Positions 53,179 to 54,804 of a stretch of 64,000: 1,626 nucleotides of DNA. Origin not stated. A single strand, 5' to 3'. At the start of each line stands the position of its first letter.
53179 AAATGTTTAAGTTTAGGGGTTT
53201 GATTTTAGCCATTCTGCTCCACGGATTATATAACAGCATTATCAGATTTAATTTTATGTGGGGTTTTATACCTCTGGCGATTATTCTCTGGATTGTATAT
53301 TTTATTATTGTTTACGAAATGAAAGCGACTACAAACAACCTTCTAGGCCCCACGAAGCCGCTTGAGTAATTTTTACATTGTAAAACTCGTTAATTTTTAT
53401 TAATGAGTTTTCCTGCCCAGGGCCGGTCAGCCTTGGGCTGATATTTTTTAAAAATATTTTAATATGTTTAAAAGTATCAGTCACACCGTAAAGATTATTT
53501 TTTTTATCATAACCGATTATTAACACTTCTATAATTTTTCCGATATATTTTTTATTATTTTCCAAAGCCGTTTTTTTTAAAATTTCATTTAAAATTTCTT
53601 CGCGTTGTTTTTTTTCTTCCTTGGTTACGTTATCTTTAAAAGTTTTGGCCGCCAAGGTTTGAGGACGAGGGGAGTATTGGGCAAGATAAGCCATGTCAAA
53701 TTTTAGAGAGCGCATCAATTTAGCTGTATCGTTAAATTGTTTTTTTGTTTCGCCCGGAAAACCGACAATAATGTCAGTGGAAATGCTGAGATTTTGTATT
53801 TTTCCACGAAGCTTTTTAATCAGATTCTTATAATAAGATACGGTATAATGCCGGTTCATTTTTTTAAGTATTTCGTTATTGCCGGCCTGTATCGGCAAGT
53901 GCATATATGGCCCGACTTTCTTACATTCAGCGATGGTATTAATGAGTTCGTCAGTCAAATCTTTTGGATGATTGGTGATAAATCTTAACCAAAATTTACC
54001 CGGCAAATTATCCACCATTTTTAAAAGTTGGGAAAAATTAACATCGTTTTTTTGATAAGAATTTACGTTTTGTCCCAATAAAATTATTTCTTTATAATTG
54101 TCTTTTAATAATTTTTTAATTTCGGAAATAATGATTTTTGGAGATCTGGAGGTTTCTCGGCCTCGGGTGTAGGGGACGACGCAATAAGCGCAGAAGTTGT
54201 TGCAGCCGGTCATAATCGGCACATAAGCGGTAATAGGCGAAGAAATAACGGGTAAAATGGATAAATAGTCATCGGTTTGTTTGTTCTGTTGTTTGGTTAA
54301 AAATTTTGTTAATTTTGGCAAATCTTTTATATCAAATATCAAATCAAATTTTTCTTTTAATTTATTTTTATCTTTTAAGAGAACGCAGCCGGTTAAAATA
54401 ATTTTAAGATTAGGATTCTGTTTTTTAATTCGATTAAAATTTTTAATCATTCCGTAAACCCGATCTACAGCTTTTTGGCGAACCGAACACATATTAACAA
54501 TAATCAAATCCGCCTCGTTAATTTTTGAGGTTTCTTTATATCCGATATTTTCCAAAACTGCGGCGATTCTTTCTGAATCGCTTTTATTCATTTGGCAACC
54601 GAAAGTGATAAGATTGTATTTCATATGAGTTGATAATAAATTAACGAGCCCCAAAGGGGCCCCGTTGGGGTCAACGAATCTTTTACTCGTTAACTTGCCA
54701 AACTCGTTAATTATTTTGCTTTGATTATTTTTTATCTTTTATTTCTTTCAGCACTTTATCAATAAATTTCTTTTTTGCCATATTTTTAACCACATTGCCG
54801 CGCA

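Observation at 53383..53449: miaB 3' end carries a diverged copy of the element plus a near-perfect AT palindrome, all inside the 41-nt convergent overlap region with prsW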

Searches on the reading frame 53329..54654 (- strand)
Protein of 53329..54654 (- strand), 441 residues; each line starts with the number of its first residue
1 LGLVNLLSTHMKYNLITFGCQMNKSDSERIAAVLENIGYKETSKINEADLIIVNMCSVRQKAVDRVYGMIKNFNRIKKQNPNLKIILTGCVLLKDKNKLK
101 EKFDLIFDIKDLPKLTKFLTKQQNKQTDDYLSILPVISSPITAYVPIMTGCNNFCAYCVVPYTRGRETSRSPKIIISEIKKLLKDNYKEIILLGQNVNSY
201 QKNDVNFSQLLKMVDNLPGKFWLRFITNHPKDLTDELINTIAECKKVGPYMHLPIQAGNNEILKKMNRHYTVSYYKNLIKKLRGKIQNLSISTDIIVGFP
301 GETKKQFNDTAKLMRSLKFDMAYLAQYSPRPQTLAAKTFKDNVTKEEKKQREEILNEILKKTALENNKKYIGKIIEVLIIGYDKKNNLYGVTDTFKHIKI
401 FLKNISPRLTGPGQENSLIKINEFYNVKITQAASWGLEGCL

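Call 13: find_homologous_proteins(query=window:53329-54654:-, max_evalue=1e-30)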
Query window:53329-54654:- (441 aa): 8000 proteins with E <= 1e-30 among 8000 candidates; the best 120 are listed.
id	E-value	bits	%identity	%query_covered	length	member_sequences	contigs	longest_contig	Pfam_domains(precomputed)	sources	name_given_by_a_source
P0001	9.3e-253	857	90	98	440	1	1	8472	PF04055.28,PF00919.27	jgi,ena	-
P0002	1.5e-250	849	91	98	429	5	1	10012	PF04055.28,PF00919.27,PF01938.27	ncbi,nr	ncbi:MAG: tRNA (N6-isopentenyl adenosine(37)-C2)-methylthiotransferase MiaB [Patescibacteria group b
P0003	3.1e-241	819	90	95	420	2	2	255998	PF04055.28,PF00919.27,PF01938.27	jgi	jgi:tRNA-2-methylthio-N6-dimethylallyladenosine synthase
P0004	3.3e-169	581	64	97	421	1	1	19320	PF04055.28,PF00919.27,PF01938.27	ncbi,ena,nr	ncbi:tRNA (N6-isopentenyl adenosine(37)-C2)-methylthiotransferase MiaB [Patescibacteria group bacter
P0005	2.4e-162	559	63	97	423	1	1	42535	PF04055.28,PF00919.27,PF01938.27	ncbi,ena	-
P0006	2.9e-162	559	63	97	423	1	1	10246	PF04055.28,PF00919.27,PF01938.27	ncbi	-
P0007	3.7e-162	558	63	97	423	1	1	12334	PF04055.28,PF00919.27,PF01938.27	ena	-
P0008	2.1e-160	552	60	97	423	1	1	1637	PF04055.28,PF00919.27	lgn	-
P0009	5.2e-159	548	61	97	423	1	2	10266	PF04055.28,PF00919.27,PF01938.27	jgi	-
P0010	5.9e-157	541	61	97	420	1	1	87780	PF04055.28,PF00919.27,PF01938.27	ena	-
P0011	2.4e-155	536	61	95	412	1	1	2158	PF04055.28,PF00919.27,PF01938.27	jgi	-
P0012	5.4e-155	535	57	97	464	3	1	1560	PF04055.28,PF00919.27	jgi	-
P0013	6.8e-155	534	60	97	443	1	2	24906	PF04055.28,PF00919.27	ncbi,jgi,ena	-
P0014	3.5e-154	532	60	97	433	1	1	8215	PF04055.28,PF00919.27,PF01938.27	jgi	-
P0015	1.0e-153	530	59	97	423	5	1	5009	PF04055.28,PF00919.27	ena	-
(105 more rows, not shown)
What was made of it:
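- The best database hit is 90-91% identical (call 13).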

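Call 16: find_encoding_contigs(protein=P0003, flank=10000, max_places=3)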
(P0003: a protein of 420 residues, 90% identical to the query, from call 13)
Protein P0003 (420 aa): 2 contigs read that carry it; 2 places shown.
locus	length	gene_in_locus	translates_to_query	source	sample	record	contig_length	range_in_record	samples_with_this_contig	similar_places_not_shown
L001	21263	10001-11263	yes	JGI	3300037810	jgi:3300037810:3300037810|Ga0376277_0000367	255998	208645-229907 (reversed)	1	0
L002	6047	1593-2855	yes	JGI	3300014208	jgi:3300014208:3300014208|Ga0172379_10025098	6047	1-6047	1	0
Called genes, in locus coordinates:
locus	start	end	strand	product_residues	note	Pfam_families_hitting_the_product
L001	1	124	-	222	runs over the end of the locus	PF01386:Ribosomal_L25p, PF14693:Ribosomal_TL5_C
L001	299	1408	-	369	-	PF01098:FTSW_RODA_SPOVE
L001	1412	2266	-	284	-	-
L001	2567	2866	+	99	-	-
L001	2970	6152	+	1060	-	PF02811:PHP, PF07733:DNA_pol3_alpha, PF17657:DNA_pol3_finger, PF14579:HHH_6, PF01336:tRNA_anti-codon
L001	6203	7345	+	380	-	-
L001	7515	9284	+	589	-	PF07973:tRNA_SAD, PF00587:tRNA-synt_2b, PF03129:HGTP_anticodon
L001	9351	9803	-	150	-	-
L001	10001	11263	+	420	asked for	PF00919:UPF0004, PF04055:Radical_SAM, PF01938:TRAM (weak)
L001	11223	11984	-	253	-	PF13367:PrsW-protease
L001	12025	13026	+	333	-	PF01715:IPPT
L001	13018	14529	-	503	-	PF02934:GatB_N, PF02637:GatB_Yqey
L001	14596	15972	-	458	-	PF13727:CoA_binding_3 (weak), PF02397:Bac_transf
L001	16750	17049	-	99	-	-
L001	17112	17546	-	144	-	PF00075:RNase_H, PF13456:RVT_3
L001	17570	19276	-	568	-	PF01368:DHH, PF02272:DHHA1, PF17768:RecJ_OB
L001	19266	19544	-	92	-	PF18898:DUF5654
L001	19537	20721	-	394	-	PF01168:Ala_racemase_N, PF00842:Ala_racemase_C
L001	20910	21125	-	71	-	-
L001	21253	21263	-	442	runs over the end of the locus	PF02403:Seryl_tRNA_N, PF00587:tRNA-synt_2b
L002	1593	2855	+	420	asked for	PF00919:UPF0004, PF04055:Radical_SAM, PF01938:TRAM (weak)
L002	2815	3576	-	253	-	PF13367:PrsW-protease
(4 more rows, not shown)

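Call 17: find_encoding_contigs(protein=P0002, flank=10000, max_places=3)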
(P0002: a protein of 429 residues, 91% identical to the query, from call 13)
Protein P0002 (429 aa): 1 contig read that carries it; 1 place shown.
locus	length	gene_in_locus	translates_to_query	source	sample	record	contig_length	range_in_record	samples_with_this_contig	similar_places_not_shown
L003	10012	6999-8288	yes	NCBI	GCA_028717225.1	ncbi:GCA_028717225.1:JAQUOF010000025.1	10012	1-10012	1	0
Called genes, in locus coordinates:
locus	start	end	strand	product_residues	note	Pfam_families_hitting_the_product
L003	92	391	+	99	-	-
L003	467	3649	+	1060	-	PF02811:PHP, PF07733:DNA_pol3_alpha, PF17657:DNA_pol3_finger, PF14579:HHH_6, PF01336:tRNA_anti-codon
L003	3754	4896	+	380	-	-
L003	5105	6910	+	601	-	PF07973:tRNA_SAD, PF00587:tRNA-synt_2b, PF03129:HGTP_anticodon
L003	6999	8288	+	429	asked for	PF00919:UPF0004, PF04055:Radical_SAM, PF01938:TRAM (weak)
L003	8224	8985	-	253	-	PF13367:PrsW-protease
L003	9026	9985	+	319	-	PF01715:IPPT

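Call 18: find_encoding_contigs(protein=P0001, flank=10000, max_places=3)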
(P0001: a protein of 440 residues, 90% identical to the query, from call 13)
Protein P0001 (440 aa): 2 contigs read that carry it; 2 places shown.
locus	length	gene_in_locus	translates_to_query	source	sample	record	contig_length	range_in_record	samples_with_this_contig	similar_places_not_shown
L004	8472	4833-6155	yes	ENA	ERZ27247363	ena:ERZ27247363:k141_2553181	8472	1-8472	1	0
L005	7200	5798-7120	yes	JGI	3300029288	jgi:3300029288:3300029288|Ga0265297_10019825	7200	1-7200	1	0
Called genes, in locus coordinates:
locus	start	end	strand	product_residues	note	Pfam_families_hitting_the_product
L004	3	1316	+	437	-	?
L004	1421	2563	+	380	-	-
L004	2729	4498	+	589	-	PF07973:tRNA_SAD, PF00587:tRNA-synt_2b, PF03129:HGTP_anticodon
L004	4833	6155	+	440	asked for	PF00919:UPF0004, PF04055:Radical_SAM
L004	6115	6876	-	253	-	PF13367:PrsW-protease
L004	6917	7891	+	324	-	PF01745:IPT (faint), PF01715:IPPT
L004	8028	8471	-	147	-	?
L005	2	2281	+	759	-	?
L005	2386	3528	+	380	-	-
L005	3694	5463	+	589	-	PF07973:tRNA_SAD, PF00587:tRNA-synt_2b, PF03129:HGTP_anticodon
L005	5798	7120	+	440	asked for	PF00919:UPF0004, PF04055:Radical_SAM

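Call 37: find_encoding_contigs(protein=P0004, flank=3000, max_places=1)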
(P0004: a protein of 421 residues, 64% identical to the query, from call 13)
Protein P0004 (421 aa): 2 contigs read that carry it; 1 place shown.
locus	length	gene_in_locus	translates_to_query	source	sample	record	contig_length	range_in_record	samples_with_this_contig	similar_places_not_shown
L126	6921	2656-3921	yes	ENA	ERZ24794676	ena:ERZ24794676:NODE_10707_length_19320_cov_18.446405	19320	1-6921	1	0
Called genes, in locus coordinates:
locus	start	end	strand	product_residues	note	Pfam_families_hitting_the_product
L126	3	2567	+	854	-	?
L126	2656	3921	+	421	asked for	PF00919:UPF0004, PF04055:Radical_SAM, PF01938:TRAM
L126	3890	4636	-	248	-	PF13367:PrsW-protease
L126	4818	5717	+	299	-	PF01745:IPT (weak), PF13671:AAA_33 (faint), PF01715:IPPT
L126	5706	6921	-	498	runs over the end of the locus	PF02934:GatB_N, PF02637:GatB_Yqey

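Call 38: find_encoding_contigs(protein=P0005, flank=3000, max_places=1)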
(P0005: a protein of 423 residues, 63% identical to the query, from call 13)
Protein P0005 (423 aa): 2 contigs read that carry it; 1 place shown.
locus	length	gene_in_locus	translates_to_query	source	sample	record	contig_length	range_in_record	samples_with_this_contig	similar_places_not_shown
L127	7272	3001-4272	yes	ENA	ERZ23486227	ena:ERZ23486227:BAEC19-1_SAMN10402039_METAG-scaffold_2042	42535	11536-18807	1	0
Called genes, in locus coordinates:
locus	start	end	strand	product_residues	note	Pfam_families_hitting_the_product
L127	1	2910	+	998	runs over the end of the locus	PF18915:DUF5667, PF03891:DUF333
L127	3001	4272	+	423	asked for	PF00919:UPF0004, PF04055:Radical_SAM, PF01938:TRAM (weak)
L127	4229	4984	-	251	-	PF13367:PrsW-protease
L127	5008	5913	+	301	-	PF01745:IPT (faint), PF01715:IPPT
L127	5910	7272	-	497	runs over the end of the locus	PF02934:GatB_N, PF02637:GatB_Yqey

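Call 39: find_encoding_contigs(protein=P0013, flank=3000, max_places=1)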
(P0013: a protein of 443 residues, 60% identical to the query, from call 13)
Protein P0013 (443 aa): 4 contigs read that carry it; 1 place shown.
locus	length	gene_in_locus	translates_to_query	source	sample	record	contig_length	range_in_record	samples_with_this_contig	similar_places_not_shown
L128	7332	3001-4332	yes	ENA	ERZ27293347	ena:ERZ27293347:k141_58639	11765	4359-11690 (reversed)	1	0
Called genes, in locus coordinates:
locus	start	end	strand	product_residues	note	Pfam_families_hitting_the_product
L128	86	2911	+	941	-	PF18915:DUF5667, PF03891:DUF333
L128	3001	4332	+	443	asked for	PF00919:UPF0004, PF04055:Radical_SAM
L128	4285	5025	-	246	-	PF13367:PrsW-protease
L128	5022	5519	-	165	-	-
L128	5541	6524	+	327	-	PF01715:IPPT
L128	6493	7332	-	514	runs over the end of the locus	PF02934:GatB_N, PF02637:GatB_Yqey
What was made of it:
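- Checked: The same overlap is found in relatives: 41 nt in L001 and L004, 65 in L003, and 32, 44 and 48 in L126, L127 and L128 (calls 16-18, 37-39).
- The overlap is reproduced in eight independent contigs from JGI, NCBI and ENA (calls 16-18, 37-39).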

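Call 55: find_related_loci(query=window:53329-54654:-, collection=metagenome_contigs, flank=2500)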
Query window:53329-54654:- (441 aa) in metagenome_contigs; peptide patterns used: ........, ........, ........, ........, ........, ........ (x = any residue, [..] = any of these).
600 stretches matched a pattern (row limit reached: there are more); 573 encode a relative of the query (tblastn E <= 1e-3); the best 80 are kept; 80 distinct loci.
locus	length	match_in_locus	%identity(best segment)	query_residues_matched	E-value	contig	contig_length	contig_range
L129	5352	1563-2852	90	12-441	0e+0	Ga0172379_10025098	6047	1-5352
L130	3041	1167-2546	57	11-439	2e-178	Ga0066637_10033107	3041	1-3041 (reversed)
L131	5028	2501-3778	55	4-439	4e-159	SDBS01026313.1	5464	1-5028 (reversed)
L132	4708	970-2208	57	11-439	8e-156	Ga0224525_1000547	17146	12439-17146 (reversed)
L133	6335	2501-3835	54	6-440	7e-153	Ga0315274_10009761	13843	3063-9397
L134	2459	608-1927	55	11-441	3e-161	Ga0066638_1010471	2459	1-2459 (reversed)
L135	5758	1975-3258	53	3-439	5e-151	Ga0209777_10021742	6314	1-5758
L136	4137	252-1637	53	11-441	3e-153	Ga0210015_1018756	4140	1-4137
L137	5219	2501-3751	55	11-441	2e-148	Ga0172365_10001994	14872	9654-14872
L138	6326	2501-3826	53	8-441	2e-146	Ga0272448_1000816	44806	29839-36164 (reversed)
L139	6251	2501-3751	52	11-441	3e-146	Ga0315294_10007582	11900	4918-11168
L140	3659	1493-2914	50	11-441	2e-150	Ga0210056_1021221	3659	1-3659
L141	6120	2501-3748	53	8-439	2e-144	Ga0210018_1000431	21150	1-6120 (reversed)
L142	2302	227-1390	57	11-400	1e-153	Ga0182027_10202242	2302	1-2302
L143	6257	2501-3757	53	12-441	5e-144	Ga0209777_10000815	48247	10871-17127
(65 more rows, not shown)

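Call 59: search_protein_families(library=pfam, alignment_id=A3, max_evalue=0.00001)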
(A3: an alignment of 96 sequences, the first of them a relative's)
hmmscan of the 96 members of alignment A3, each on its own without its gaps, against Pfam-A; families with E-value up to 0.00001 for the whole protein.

A. member 1, L001:19540-20745:- (402 aa): 2 families
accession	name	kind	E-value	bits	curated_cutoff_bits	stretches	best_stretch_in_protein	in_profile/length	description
PF01168.26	Ala_racemase_N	-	2.1e-64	217.7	24.1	1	15-244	1-220/220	Alanine racemase, N-terminal domain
PF00842.27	Ala_racemase_C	-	7.6e-46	155.3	25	1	274-401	1-127/127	Alanine racemase, C-terminal domain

B. families by the number of members that match (of 96 scanned): 166 families (the first 25 are shown)
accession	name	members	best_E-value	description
PF00226.36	DnaJ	9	3.7e-27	DnaJ domain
PF00684.25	DnaJ_CXXCXGXG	9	9.9e-15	DnaJ central domain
PF01556.23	DnaJ_C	7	1.4e-49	DnaJ C terminal domain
PF07517.20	SecA_DEAD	3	2.3e-123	SecA DEAD-like domain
PF01715.23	IPPT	3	8e-83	IPP transferase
PF21090.3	P-loop_SecA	3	1.6e-80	SecA P-loop domain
PF07516.18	SecA_SW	3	1.1e-57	SecA Wing and Scaffold domain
PF01043.26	SecA_PP_bind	3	4.2e-43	SecA preprotein cross-linking domain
PF07992.20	Pyr_redox_2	3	3.9e-41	Pyridine nucleotide-disulphide oxidoreductase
PF01743.26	PolyA_pol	3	5.5e-37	Poly A polymerase head domain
PF12627.12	PolyA_pol_RNAbd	3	5.5e-19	Probable RNA and SrmB- binding site of polymerase A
PF13738.12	Pyr_redox_3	3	1.1e-16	Pyridine nucleotide-disulphide oxidoreductase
PF12831.13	FAD_oxidored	3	9.4e-15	FAD dependent oxidoreductase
PF01966.28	HD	3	1.8e-11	HD domain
PF02810.21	SEC-C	3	6.8e-11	SEC-C motif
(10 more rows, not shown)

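Call 70: predict_structure(alignment_id=A1)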
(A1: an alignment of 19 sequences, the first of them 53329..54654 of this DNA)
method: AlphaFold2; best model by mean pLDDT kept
length: 441 residues; sequences in the alignment: 19
mean_pLDDT: 82.9   pTM: 0.81
mean pLDDT of the five models: 82.9, 79.1, 76.7, 72.1, 68.4
residues with pLDDT >= 90: 201; 70-90: 173; 50-70: 34; < 50: 33
segments of 3 or more residues with pLDDT < 50: 1-8, 152-163, 405-416
pLDDT, mean of each block of 10 residues (from residue 1): 44 89 83 90 92 83 86 93 91 83 88 84 61 71 81 45 62 93 90 80 91 96 83 91 94 85 83 93 93 86 93 93 78 71 89 95 94 93 81 90 53 52 92 91 83
secondary structure, 60 per line:
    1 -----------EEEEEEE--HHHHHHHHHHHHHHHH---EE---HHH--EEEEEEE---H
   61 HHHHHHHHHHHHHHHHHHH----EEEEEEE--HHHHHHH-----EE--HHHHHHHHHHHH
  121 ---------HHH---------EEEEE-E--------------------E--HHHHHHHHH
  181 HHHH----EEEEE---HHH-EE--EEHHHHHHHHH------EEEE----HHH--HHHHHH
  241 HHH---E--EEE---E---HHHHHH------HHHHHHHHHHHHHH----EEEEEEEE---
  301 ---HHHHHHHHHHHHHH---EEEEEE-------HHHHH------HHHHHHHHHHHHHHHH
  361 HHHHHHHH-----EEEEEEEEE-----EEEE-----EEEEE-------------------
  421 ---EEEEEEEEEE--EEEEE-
elements in order: E12-18 H21-36 E50-56 H60-79 E84-90 H93-99 H109-120 E142-146 H172-184 E189-193 H207-215 E222-225 H235-243 E250-252 H260-265 H272-285 E290-297 H304-317 E321-326 H334-338 H345-368 E374-382 E388-391 E397-401 E424-433 E436-440
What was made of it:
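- AlphaFold pLDDT is below 50 for residues 405-416 (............), between strands 397-401 and 424-433 (call 70).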

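Call 85: search_protein_families(library=pfam, proteins=[window:53329-54654:-], max_evalue=0.001)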
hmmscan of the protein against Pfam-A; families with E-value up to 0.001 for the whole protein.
window:53329-54654:- (441 aa): 2 families
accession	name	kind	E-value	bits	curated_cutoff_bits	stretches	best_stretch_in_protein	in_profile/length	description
PF04055.27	Radical_SAM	-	4e-27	95.8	29.5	1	145-313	1-165/166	Radical SAM superfamily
PF00919.26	UPF0004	-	6.1e-26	90.7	27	1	12-104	1-91/98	Uncharacterized protein family UPF0004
